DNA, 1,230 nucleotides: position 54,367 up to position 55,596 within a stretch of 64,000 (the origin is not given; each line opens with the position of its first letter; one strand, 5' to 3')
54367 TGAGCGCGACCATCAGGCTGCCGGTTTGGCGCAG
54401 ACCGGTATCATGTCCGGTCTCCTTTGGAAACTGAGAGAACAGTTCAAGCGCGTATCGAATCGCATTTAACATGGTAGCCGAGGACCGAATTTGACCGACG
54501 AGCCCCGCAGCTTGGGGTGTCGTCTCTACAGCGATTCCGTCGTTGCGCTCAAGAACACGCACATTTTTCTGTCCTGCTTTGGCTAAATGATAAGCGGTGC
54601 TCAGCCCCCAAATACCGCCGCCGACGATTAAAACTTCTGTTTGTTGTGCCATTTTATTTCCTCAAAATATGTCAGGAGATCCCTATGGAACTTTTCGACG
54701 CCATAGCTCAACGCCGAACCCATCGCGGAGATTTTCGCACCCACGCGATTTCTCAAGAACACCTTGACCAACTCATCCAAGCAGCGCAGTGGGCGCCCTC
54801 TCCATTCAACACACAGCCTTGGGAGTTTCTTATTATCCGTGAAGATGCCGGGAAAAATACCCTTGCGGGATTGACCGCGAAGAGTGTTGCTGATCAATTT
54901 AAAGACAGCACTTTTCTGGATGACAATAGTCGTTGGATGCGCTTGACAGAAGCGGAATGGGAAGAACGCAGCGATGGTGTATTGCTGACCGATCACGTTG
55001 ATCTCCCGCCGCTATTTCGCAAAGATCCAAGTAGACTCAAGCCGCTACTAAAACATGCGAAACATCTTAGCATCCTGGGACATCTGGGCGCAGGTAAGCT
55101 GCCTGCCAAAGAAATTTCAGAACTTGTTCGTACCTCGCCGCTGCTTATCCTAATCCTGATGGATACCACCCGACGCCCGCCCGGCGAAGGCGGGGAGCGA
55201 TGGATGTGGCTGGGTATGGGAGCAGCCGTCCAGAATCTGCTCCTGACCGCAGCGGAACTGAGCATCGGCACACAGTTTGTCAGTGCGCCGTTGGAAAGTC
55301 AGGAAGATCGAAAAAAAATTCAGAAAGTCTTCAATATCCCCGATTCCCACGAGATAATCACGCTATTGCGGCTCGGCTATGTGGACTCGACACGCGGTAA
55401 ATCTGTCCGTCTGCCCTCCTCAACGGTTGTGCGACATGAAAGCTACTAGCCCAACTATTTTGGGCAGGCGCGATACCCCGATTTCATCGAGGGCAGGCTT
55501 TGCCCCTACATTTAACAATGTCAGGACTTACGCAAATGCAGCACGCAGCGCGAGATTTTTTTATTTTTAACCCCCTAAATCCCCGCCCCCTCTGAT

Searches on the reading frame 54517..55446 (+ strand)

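Call 5: search_protein_families(library=pfam, proteins=[window:54517-55446:+], max_evalue=0.01)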
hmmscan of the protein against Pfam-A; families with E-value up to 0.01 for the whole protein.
window:54517-55446:+ (310 aa): 2 families
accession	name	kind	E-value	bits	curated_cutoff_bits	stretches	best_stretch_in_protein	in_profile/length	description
PF00881.29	Nitroreductase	-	1.7e-29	103.6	23.5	1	63-288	1-167/167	Nitroreductase family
PF14512.11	TM1586_NiRdase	-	1e-05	25.7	27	1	80-106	157-183/215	Putative TM nitroreductase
